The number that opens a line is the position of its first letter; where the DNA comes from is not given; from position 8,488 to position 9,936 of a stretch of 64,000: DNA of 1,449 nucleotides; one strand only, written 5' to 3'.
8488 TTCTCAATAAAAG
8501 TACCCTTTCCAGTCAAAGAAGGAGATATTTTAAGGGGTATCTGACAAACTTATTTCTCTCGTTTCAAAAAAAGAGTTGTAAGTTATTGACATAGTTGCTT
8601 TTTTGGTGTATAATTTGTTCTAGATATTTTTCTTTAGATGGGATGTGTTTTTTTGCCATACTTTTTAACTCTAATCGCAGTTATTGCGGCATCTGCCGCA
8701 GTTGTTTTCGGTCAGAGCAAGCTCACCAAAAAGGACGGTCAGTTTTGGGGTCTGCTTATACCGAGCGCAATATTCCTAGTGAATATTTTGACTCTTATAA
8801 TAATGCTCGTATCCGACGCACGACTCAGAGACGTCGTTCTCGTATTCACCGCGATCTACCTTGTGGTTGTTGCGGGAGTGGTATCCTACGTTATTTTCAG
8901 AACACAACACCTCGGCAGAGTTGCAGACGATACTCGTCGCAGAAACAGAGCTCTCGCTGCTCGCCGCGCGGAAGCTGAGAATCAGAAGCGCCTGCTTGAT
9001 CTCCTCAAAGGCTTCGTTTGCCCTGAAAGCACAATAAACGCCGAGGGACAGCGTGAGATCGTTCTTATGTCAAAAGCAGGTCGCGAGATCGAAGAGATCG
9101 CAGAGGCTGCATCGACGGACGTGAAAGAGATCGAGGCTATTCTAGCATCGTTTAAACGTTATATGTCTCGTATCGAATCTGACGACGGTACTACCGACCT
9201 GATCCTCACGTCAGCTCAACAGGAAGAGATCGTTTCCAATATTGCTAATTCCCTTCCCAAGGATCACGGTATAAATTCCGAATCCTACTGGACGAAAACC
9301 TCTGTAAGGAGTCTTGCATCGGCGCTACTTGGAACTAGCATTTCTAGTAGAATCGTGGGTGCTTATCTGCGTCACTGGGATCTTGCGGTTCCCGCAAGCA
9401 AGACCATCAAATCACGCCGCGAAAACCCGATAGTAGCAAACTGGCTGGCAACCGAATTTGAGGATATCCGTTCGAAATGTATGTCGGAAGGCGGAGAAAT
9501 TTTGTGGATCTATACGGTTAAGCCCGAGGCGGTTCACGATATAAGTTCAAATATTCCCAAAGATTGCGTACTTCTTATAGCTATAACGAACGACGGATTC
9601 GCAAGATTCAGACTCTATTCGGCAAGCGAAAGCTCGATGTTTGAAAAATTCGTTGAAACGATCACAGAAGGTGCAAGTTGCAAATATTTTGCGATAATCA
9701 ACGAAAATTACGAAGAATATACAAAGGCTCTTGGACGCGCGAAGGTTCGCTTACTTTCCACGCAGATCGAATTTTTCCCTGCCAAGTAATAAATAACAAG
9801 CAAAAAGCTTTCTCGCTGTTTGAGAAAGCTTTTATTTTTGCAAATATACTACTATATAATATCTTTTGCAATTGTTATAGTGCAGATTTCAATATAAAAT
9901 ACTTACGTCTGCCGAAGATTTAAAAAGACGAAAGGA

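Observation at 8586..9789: Membrane-anchored, catalytically dead IS630-like transposase derivative kept as an intact ORF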

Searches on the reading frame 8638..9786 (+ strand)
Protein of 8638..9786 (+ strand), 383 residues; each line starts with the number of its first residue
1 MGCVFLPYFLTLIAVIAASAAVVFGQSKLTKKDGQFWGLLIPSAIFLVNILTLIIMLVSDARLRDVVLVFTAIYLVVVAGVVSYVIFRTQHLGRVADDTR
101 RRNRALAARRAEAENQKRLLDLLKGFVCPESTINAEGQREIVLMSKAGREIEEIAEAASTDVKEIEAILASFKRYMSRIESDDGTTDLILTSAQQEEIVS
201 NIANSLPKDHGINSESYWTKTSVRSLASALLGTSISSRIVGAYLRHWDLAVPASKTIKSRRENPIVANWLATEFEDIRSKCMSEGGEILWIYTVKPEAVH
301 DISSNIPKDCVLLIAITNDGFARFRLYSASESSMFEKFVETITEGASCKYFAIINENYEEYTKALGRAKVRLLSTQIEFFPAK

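Call 3: search_protein_families(library=pfam, proteins=[window:8638-9786:+], max_evalue=10)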
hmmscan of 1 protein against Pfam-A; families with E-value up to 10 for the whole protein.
window:8638-9786:+ (383 aa): 5 families
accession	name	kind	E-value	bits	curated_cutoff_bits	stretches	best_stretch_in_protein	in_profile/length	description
PF22139.1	XPD_arch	-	0.00047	20.7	27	1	144-203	8-67/110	DNA repair helicase XPD, arch domain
PF14012.11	DUF4229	-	0.029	14.9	27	1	47-90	10-53/68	Protein of unknown function (DUF4229)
PF11032.14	ApoM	-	0.035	14.2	22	1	303-353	125-173/188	ApoM domain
PF19091.5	DUF5779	-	0.18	12.3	29.5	1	113-176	20-82/96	Family of unknown function (DUF5779)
PF23778.1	Phage_holin_2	-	1.3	9.8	32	1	9-98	3-88/92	Putative phage holin family 2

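Call 4: search_protein_families(library=ncbifam, proteins=[window:8638-9786:+], max_evalue=10)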
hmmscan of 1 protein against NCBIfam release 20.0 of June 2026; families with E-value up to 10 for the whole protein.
window:8638-9786:+ (383 aa): 2 families
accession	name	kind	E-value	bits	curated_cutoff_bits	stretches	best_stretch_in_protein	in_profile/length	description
NF033545.0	transpos_IS630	equivalog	6.1e-06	25.9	100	1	140-270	4-131/299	IS630 family transposase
NF045951.1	MAG0110_fam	subfamily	0.043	13.1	98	1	9-86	24-101/237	MAG0110 family membrane protein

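Call 5: search_solved_structures(query=window:8638-9786:+, max_evalue=10)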
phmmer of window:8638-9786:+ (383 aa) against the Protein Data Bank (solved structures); distinct sequences matched with E-value up to 10: 1.
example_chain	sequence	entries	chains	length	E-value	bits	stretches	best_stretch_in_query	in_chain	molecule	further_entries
1vp4_A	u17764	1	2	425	0.19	14.2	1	227-292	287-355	aminotransferase, putative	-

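Call 6: find_homologous_proteins(query=window:8638-9786:+)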
Query window:8638-9786:+ (383 aa): 24 proteins with E <= 0.001 among 8000 candidates.
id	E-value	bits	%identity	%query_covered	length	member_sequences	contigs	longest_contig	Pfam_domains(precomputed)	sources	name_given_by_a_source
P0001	1.2e-244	829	100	100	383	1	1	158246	-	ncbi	-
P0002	7.6e-219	744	88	99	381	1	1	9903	-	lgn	-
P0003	3.8e-217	738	89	99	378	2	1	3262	-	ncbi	-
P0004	2.3e-202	690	79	100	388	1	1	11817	-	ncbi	-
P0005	9.0e-190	648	74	99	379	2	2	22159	-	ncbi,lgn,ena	-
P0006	3.1e-189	647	75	98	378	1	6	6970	-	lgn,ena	-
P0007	2.7e-188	643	75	98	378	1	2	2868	-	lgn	-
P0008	2.9e-188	643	74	98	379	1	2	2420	-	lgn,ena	-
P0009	1.8e-187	641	74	98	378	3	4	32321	-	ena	-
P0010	6.3e-183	626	72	99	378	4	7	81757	-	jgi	-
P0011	3.7e-180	617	71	99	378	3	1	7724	-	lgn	-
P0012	1.0e-178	612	72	99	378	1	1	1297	-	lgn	-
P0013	1.8e-173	595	69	99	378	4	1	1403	-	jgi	jgi:hypothetical protein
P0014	8.1e-168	576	66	99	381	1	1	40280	-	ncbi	-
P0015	1.3e-162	559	63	99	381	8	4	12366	-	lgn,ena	-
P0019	1.7e-144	499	56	99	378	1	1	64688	-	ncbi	-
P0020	8.8e-136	471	62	85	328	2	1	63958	-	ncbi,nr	ncbi:MAG: hypothetical protein E7633_05875 [Ruminococcaceae bacterium]|nr:hypothetical protein [Osci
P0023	7.4e-92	326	43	97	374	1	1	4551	-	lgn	-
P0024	1.1e-89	319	40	94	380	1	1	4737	PF13592.13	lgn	-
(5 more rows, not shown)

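Call 10: search_solved_structures(query=A1, max_evalue=10, show_alignments=3)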
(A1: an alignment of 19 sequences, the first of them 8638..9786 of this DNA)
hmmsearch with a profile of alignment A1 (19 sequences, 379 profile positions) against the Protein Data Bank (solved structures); distinct sequences matched with E-value up to 10: 4.
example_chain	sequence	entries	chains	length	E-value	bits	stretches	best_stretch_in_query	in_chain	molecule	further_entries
3l9k_W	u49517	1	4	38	0.53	12.3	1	342-376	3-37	Dynein intermediate chain, cytosolic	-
8vd6_A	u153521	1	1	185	0.69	11.9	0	131-165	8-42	CAP REPEAT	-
2m8e_A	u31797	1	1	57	1.5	10.8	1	128-170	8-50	SLEEPING BEAUTY TRANSPOSASE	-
9f5x_U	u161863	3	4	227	2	10.4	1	17-82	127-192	NADH dehydrogenase subunit 4L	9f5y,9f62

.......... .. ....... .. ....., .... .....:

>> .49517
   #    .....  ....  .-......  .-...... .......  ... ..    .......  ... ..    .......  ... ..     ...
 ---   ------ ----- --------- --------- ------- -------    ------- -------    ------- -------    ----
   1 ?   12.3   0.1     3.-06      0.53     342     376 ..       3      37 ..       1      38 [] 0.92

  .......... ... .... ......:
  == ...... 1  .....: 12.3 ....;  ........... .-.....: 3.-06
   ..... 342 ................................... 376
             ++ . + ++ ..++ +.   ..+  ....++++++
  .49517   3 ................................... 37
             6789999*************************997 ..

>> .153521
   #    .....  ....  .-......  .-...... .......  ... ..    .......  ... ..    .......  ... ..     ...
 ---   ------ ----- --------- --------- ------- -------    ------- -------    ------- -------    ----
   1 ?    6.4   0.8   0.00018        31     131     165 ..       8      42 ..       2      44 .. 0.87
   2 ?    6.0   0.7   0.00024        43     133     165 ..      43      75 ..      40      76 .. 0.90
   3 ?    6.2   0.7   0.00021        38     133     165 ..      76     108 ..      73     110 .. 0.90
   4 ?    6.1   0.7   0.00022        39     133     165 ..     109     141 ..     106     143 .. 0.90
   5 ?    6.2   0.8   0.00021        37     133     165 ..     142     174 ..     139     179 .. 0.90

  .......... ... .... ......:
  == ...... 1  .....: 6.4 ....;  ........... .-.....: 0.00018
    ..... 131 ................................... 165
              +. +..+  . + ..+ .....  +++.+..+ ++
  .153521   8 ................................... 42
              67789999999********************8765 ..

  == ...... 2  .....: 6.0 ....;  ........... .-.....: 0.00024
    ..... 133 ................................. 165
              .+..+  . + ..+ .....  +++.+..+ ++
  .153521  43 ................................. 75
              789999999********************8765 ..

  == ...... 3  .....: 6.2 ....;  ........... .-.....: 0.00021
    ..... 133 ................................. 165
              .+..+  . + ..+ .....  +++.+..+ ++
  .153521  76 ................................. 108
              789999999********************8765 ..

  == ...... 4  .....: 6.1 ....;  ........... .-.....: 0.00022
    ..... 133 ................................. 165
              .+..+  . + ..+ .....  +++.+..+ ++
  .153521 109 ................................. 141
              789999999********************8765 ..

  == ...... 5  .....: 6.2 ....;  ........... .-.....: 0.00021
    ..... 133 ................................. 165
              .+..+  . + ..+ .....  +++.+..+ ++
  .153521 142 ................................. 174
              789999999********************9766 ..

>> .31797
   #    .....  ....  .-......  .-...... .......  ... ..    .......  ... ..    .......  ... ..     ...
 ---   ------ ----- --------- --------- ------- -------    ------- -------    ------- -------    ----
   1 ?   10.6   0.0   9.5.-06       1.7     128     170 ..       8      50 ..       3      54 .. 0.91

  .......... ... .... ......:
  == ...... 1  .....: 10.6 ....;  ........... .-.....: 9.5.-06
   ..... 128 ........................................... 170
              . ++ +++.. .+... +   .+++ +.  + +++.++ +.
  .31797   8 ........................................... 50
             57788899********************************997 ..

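Call 11: search_protein_families(library=pfam, alignment_id=A1, max_evalue=0.1)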
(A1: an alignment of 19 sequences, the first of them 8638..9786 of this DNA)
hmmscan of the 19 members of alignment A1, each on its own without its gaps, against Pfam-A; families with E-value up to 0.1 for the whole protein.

A. member 1, window:8638-9786:+ (383 aa): 3 families
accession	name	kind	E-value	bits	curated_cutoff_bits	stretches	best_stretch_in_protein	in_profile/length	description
PF22139.1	XPD_arch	-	0.00047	20.7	27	1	144-203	8-67/110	DNA repair helicase XPD, arch domain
PF14012.11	DUF4229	-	0.029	14.9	27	1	47-90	10-53/68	Protein of unknown function (DUF4229)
PF11032.14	ApoM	-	0.035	14.2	22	1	303-353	125-173/188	ApoM domain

B. families by the number of members that match (of 19 scanned): 20 families
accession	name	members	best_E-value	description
PF22139.1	XPD_arch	9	0.00047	DNA repair helicase XPD, arch domain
PF00335.26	Tetraspanin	5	0.0061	Tetraspanin family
PF13592.12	HTH_33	4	5.1e-06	Winged helix-turn helix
PF08281.18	Sigma70_r4_2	3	0.018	Sigma-70, region 4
PF19610.4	DUF6115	2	0.015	Family of unknown function (DUF6115)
PF25787.1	HTH_SB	1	0.0032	Sleeping Beauty transposase HTH domain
PF20394.4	DUF6688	1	0.014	DUF6688 N-terminal domain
PF17828.6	FAS_N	1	0.015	N-terminal domain in fatty acid synthase subunit beta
PF03673.18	UPF0128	1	0.015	Uncharacterised protein family (UPF0128)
PF00696.33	AA_kinase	1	0.016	Amino acid kinase family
PF14012.11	DUF4229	1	0.029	Protein of unknown function (DUF4229)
PF10003.15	DUF2244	1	0.032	Integral membrane protein (DUF2244)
PF11032.14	ApoM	1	0.035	ApoM domain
PF06305.16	LapA_dom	1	0.045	Lipopolysaccharide assembly protein A domain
PF18171.6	LSDAT_prok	1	0.049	SLOG in TRPM, prokaryote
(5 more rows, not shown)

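Call 12: find_encoding_contigs(protein=P0019, flank=6000, max_places=3)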
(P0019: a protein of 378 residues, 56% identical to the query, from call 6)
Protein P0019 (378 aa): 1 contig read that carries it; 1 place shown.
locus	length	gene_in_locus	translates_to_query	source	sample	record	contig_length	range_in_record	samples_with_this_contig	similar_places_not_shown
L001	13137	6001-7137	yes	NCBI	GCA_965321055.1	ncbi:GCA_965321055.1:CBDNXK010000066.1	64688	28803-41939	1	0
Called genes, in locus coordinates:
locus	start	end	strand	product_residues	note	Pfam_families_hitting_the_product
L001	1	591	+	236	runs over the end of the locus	PF13353:Fer4_12 (weak), PF04055:Radical_SAM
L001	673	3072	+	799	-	PF03477:ATP-cone, PF13597:NRDD, PF00085:Thioredoxin (faint), PF00462:Glutaredoxin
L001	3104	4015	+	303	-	PF00890:FAD_binding_2, PF01134:GIDA (weak), PF01266:DAO, PF07992:Pyr_redox_2, PF12831:FAD_oxidored, PF13450:NAD_binding_8, PF13738:Pyr_redox_3, PF00070:Pyr_redox, +3 more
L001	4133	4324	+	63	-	-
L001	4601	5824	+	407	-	PF01136:Peptidase_U32, PF16325:Peptidase_U32_C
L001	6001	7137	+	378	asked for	-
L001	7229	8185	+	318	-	PF00004:AAA (weak), PF07726:AAA_3, PF07728:AAA_5 (weak), PF17863:AAA_lid_2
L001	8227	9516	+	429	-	-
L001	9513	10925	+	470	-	-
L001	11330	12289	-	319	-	-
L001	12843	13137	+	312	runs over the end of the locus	PF01966:HD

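Call 13: find_encoding_contigs(protein=P0001, flank=6000, max_places=3)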
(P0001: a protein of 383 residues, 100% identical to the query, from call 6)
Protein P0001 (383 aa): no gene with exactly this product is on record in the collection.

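Call 14: find_encoding_contigs(protein=P0010, flank=5000, max_places=2)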
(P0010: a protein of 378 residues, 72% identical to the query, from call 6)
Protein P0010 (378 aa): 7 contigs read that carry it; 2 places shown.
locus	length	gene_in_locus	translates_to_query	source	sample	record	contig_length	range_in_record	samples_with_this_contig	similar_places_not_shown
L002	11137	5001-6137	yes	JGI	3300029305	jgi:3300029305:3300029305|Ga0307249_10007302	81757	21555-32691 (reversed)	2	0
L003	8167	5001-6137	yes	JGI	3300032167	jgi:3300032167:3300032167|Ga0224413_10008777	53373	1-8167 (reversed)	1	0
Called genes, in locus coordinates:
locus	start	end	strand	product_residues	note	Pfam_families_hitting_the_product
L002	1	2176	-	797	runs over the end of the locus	PF01588:tRNA_bind, PF03483:B3_4, PF03484:B5, PF17759:tRNA_synthFbeta, PF03147:FDX-ACB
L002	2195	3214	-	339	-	PF02912:Phe_tRNA-synt_N, PF01409:tRNA-synt_2d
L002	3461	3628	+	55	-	-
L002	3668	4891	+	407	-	PF01136:Peptidase_U32, PF16325:Peptidase_U32_C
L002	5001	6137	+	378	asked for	-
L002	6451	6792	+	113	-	-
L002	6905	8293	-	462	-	-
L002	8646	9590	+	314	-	PF01966:HD (weak)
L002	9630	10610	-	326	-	-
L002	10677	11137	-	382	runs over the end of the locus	PF00005:ABC_tran, PF13304:AAA_21 (faint), PF17912:OB_MalK, PF08402:TOBE_2 (weak)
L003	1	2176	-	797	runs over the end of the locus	PF01588:tRNA_bind, PF03483:B3_4, PF03484:B5, PF17759:tRNA_synthFbeta, PF03147:FDX-ACB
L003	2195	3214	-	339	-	PF02912:Phe_tRNA-synt_N, PF01409:tRNA-synt_2d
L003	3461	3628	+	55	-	-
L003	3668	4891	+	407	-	PF01136:Peptidase_U32, PF16325:Peptidase_U32_C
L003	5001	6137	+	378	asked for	-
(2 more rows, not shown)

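Call 15: find_encoding_contigs(protein=P0014, flank=5000, max_places=2)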
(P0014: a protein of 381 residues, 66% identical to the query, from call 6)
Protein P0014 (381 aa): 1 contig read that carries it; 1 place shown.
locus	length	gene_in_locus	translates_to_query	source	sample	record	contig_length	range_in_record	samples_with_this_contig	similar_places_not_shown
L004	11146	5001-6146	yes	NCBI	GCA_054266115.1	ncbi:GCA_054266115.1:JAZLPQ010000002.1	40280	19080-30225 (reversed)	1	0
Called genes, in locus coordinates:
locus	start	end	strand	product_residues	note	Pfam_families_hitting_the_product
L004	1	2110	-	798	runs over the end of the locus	PF01588:tRNA_bind, PF03483:B3_4, PF03484:B5, PF17759:tRNA_synthFbeta, PF03147:FDX-ACB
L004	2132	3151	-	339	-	PF02912:Phe_tRNA-synt_N, PF01409:tRNA-synt_2d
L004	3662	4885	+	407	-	PF01136:Peptidase_U32, PF16325:Peptidase_U32_C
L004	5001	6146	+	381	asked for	-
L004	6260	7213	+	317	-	PF20030:bpMoxR (weak), PF00004:AAA (weak), PF07726:AAA_3, PF07728:AAA_5, PF17863:AAA_lid_2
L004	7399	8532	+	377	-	-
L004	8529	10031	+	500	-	-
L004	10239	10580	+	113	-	-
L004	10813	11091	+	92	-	-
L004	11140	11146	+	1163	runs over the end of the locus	PF06439:3keto-disac_hyd (weak), PF07944:Beta-AFase-like_GH127_cat, PF20736:Glyco_hydro127M, PF20737:Glyco_hydro127C, PF00754:F5_F8_type_C, PF22633:F5_F8_type_C_2 (weak)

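Call 16: find_encoding_contigs(protein=P0024, flank=5000, max_places=2)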
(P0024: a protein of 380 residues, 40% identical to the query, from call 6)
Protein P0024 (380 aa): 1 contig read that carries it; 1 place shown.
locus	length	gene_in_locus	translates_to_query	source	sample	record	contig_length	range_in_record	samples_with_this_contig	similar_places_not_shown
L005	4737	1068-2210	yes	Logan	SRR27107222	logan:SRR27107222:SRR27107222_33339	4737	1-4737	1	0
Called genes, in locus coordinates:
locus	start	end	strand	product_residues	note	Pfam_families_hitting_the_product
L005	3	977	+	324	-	?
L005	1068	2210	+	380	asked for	PF13592:HTH_33 (weak)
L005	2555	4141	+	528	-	PF12072:RNase_Y_N, PF00013:KH_1 (weak), PF08668:HDOD (weak), PF01966:HD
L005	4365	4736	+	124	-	?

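Call 17: find_encoding_contigs(protein=P0023, flank=5000, max_places=2)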
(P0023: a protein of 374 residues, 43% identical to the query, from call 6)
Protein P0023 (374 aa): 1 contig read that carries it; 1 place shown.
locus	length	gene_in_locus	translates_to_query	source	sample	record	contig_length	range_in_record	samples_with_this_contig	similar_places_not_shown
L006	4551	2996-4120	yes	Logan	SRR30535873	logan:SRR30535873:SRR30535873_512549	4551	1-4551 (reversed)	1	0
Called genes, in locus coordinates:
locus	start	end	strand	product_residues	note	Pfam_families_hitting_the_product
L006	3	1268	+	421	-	?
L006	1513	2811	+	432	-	PF00756:Esterase, PF20434:BD-FAE (faint), PF02230:Abhydrolase_2, PF00326:Peptidase_S9 (weak), PF12146:Hydrolase_4 (faint)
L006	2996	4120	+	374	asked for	-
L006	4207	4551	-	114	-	?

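Call 18: predict_structure(alignment_id=A1)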
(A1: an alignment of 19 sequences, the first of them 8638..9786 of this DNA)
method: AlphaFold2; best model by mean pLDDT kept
length: 383 residues; sequences in the alignment: 19
mean_pLDDT: 81.3   pTM: 0.54
mean pLDDT of the five models: 81.3, 76.1, 75.2, 74.9, 71.7
residues with pLDDT >= 90: 40; 70-90: 312; 50-70: 26; < 50: 5
segments of 3 or more residues with pLDDT < 50: none
pLDDT, mean of each block of 10 residues (from residue 1): 64 80 80 73 86 85 82 85 82 74 75 78 72 79 86 85 84 71 57 85 89 87 89 79 85 82 87 90 89 75 72 85 87 88 85 87 82 87 85
secondary structure, 60 per line:
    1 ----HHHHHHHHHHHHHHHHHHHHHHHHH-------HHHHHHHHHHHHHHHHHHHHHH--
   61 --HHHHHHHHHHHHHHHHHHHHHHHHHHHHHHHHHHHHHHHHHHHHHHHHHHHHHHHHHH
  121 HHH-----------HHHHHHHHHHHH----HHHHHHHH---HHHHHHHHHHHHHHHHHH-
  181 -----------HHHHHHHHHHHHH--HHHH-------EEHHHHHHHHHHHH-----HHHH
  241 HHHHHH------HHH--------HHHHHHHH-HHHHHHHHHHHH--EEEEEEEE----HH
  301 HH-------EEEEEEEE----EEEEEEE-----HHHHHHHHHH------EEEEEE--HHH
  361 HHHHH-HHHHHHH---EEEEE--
elements in order: H5-29 H37-58 H63-123 H135-146 H151-158 H162-179 H192-204 H207-210 H220-231 H237-246 H264-271 H273-284 E287-294 H299-302 E310-317 E322-328 H334-343 E350-355 H358-365 H367-373 E377-381

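Call 20: search_protein_representatives(alignment_id=A1)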
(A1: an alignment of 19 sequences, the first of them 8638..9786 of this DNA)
Query: 19 sequences, 379 profile positions. Proteins with E-value up to 0.001 (for the whole library): 595; up to 1e-10: 82; up to 1e-30: 10. The best 150 are listed.
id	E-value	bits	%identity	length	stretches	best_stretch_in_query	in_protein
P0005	2.6e-203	691.4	-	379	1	2-379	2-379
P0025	4.0e-134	463.6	-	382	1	2-378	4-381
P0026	1.9e-130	451.5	-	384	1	2-378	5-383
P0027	1.0e-109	383.3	-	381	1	2-377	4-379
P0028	4.3e-61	223.3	-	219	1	2-217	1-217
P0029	3.9e-37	144.4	-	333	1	275-378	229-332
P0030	2.6e-33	131.8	-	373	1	4-351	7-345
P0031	1.6e-31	125.9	-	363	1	3-358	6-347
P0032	3.8e-31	124.7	-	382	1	4-360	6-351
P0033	7.8e-31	123.7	-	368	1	7-357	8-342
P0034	6.2e-30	120.7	-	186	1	2-131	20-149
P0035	4.1e-25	104.8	-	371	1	5-357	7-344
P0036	3.0e-22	95.4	-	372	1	8-358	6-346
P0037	1.7e-20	89.6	-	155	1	3-109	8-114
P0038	7.5e-19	84.2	-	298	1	133-377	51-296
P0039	1.1e-18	83.8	-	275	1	134-364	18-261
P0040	4.6e-18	81.6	-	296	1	135-376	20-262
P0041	8.9e-18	80.7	-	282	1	134-376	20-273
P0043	7.4e-17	77.7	-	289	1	131-353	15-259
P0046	1.2e-15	73.7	-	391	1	12-350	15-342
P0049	8.3e-15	70.9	-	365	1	18-349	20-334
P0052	2.3e-14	69.5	-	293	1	129-376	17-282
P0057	8.6e-14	67.6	-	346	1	147-376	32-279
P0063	3.3e-13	65.7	-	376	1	8-343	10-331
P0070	1.6e-12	63.4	-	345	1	129-376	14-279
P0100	7.5e-11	57.9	-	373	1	134-376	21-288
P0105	1.0e-10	57.4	-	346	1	130-376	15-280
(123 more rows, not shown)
